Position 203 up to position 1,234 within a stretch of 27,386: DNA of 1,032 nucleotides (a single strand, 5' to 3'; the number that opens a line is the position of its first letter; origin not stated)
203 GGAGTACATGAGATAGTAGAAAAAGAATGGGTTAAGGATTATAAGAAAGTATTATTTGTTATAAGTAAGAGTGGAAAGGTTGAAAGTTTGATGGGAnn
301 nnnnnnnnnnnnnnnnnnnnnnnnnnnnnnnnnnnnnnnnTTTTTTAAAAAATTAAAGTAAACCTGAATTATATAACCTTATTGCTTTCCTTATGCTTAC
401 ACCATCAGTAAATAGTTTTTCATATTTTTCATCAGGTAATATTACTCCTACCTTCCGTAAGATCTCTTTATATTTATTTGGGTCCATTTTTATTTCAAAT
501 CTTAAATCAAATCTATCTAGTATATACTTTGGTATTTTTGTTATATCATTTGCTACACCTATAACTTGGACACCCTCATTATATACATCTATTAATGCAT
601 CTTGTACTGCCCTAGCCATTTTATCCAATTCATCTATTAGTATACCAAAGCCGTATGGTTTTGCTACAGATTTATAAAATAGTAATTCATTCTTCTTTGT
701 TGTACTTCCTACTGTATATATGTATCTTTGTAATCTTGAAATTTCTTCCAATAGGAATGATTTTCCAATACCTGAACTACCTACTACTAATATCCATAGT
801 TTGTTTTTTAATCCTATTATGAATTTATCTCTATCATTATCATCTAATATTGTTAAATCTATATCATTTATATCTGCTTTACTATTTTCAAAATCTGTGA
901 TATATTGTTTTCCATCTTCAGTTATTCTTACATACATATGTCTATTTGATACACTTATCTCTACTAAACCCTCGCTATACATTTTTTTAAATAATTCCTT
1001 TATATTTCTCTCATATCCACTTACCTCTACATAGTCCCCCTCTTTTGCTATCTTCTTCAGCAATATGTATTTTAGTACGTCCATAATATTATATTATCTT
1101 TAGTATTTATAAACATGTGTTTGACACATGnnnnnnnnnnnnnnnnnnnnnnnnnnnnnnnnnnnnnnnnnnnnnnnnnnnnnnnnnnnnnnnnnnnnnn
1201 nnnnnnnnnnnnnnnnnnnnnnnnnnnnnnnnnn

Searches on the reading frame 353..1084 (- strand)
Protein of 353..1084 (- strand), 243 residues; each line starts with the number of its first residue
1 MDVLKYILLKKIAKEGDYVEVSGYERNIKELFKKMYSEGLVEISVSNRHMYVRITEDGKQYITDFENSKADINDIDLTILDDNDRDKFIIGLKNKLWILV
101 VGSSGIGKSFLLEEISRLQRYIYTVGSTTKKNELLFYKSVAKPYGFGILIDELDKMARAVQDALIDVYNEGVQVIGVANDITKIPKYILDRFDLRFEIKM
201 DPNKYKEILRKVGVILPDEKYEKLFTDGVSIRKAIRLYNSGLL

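Call 23: search_protein_families(library=phrogs, proteins=[window:353-1084:-], max_evalue=0.01)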
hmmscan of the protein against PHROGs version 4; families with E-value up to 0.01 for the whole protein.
window:353-1084:- (243 aa): 3 families
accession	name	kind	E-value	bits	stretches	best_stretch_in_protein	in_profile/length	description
phrog_168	-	DNA, RNA and nucleotide metabolism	5.2e-10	40.5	1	74-222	19-183/314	clamp loader of DNA polymerase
phrog_249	-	moron, auxiliary metabolic gene and host takeover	0.0018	18.7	0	43-133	92-166/380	porphyrin biosynthesis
phrog_2630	-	unknown function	0.0089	16.4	0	93-118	29-54/326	-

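Call 50: search_protein_families(library=pfam, proteins=[window:353-1084:-], max_evalue=0.01)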
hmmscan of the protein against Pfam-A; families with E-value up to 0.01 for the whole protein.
window:353-1084:- (243 aa): 7 families
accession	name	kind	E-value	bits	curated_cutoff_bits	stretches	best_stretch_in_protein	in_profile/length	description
PF00493.29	MCM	-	1.9e-07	30.9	23.3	1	92-135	54-98/224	MCM P-loop domain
PF00004.35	AAA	-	1.7e-06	28.9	21.2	1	98-199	1-130/131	ATPase family associated with various cellular activities (AAA)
PF07728.20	AAA_5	-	0.00044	20.7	22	0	98-172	2-94/139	AAA domain (dynein-related subfamily)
PF13191.12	AAA_16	-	0.0018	19.2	32.6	1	98-132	27-63/167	AAA ATPase domain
PF13238.12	AAA_18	-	0.0049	17.8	29.4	0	98-166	1-61/128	AAA domain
PF07724.20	AAA_2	-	0.0057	17.1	27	0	148-171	79-102/166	AAA domain (Cdc48 subfamily)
PF13401.12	AAA_22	-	0.01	16.6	27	0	95-119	5-29/130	AAA domain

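Call 80: search_solved_structures(query=window:353-1084:-, max_evalue=0.1)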
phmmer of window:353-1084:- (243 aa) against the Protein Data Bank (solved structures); distinct sequences matched with E-value up to 0.1: 4.
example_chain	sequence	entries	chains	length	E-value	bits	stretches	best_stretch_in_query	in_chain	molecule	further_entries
8g28_A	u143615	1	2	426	0.042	16.9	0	98-178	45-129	ATPase, AAA family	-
3f9v_A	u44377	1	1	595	0.045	16.8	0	93-129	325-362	Minichromosome maintenance protein MCM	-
6mii_A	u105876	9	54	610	0.05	16.6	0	93-129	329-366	Minichromosome maintenance protein MCM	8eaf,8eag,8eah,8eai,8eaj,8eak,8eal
4fdg_B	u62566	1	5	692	0.052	16.6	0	93-129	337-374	Minichromosome maintenance protein MCM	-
